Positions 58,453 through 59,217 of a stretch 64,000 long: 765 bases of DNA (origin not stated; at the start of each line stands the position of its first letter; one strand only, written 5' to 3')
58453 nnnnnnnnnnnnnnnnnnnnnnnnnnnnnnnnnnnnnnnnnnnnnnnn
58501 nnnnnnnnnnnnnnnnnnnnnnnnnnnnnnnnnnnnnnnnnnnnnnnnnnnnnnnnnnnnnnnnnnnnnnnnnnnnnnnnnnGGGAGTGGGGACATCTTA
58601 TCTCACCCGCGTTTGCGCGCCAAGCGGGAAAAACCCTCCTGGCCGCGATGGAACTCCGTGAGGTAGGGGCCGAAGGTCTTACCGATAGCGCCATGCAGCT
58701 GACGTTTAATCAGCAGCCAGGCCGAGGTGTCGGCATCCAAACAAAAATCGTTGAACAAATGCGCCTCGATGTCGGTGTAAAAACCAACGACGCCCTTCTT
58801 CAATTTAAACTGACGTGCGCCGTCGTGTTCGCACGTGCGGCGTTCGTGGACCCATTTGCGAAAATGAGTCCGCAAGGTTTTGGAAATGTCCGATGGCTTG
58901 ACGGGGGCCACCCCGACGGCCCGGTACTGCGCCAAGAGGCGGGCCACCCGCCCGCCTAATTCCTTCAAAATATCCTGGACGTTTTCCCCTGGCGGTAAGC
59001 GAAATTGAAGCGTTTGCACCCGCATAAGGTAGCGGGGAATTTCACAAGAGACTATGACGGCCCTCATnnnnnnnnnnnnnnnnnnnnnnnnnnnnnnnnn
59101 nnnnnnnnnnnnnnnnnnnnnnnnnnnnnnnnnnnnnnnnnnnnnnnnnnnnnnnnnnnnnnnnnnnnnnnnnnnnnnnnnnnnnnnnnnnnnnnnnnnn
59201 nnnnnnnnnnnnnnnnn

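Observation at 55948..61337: Minus-strand operon: NPP+EEP two-domain phosphoesterase - hypothetical - Crp/Fnr - GGDEF - D-2-hydroxyacid dehydrogenase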

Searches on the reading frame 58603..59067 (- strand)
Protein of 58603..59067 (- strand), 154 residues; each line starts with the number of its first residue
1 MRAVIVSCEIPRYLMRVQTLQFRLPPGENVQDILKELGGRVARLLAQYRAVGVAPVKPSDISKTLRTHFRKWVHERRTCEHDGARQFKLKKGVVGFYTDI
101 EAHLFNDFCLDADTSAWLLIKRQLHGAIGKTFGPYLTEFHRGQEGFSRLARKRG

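Call 3: search_protein_families(library=pfam, proteins=[window:58603-59067:-], max_evalue=0.1)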
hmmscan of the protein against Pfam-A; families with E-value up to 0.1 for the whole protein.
window:58603-59067:- (154 aa): 0 families

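Call 4: search_protein_families(library=ncbifam, proteins=[window:58603-59067:-], max_evalue=0.1)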
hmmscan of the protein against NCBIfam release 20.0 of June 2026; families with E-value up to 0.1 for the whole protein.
window:58603-59067:- (154 aa): 0 families

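Call 18: find_homologous_proteins(query=window:58603-59067:-, max_evalue=0.001)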
Query window:58603-59067:- (154 aa): 1 proteins with E <= 0.001 among 16 candidates.
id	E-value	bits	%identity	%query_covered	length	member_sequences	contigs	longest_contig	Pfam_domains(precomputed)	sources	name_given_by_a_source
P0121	6.6e-100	349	100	100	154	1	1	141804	-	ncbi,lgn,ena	-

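Call 35: search_protein_representatives(protein=window:58603-59067:-)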
Query: 154 residues. Proteins with E-value up to 0.001 (for the whole library): 3; up to 1e-10: 1; up to 1e-30: 1. The best 3 are listed.
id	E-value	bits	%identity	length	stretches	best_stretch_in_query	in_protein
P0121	2.1e-100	349.4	100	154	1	1-154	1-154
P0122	3.9e-05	40.0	33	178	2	86-138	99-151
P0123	5.0e-04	36.4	42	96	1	87-138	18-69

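Call 41: search_protein_families(library=pfam, proteins=[P0122], max_evalue=0.1)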
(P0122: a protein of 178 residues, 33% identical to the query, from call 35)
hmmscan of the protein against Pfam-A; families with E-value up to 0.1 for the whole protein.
P0122 (178 aa): 0 families

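Call 68: find_encoding_contigs(protein=P0122, flank=8000, max_places=3)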
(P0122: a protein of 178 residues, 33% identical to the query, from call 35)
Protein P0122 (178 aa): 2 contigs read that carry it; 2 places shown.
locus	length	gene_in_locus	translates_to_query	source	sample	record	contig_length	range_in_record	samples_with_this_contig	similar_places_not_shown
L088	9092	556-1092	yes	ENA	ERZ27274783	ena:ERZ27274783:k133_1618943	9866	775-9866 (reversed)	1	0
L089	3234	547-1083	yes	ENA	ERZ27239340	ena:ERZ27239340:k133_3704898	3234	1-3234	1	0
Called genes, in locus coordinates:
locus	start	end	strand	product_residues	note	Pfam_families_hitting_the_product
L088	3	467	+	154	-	?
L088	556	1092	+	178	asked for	-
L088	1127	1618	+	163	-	PF00582:Usp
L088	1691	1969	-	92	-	-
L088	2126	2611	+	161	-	PF00582:Usp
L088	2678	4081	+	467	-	PF00989:PAS, PF08448:PAS_4, PF13188:PAS_8, PF13426:PAS_9, PF00989:PAS, PF08448:PAS_4, PF13426:PAS_9, PF08447:PAS_3, +4 more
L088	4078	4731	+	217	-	PF00072:Response_reg, PF00196:GerE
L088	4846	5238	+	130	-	PF00072:Response_reg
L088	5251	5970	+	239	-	PF00027:cNMP_binding, PF13545:HTH_Crp_2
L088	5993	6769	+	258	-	PF00990:GGDEF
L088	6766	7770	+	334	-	PF00389:2-Hacid_dh, PF02826:2-Hacid_dh_C, PF01262:AlaDh_PNT_C (weak)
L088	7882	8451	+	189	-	PF02805:Ada_Zn_binding, PF00165:HTH_AraC (faint), PF12833:HTH_18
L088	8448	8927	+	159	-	PF02870:Methyltransf_1N, PF01035:DNA_binding_1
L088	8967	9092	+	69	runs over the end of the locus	-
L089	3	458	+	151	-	?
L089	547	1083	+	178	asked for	-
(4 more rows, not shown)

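Call 69: find_encoding_contigs(protein=window:58603-59067:-, flank=10000, max_places=3)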
Protein window:58603-59067:- (154 aa): 2 contigs read that carry it; 2 places shown.
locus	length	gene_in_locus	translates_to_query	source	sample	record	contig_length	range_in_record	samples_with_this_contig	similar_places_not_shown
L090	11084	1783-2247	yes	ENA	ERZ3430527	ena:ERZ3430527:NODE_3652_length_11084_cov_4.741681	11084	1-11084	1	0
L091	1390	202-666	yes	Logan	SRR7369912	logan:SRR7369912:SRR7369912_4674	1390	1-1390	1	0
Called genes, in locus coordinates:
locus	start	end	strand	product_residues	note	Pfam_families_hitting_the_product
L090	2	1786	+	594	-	?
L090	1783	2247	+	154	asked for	-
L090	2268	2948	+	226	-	PF00027:cNMP_binding, PF13545:HTH_Crp_2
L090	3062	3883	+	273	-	PF00990:GGDEF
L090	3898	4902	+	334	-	PF00389:2-Hacid_dh, PF02826:2-Hacid_dh_C, PF01262:AlaDh_PNT_C (faint), PF03446:NAD_binding_2 (faint)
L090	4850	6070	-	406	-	PF00916:Sulfate_transp, PF16983:MFS_MOT1 (weak)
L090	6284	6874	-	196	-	PF00475:IGPD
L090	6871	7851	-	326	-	PF01073:3Beta_HSD (faint), PF01370:Epimerase, PF04321:RmlD_sub_bind (weak), PF16363:GDP_Man_Dehyd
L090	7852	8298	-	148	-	PF01850:PIN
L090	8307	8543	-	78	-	PF22513:FitA-like_RHH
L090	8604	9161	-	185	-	PF04011:LemA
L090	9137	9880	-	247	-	PF12483:GIDE (faint)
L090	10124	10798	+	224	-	-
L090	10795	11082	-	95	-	?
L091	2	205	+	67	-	?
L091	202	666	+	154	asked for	-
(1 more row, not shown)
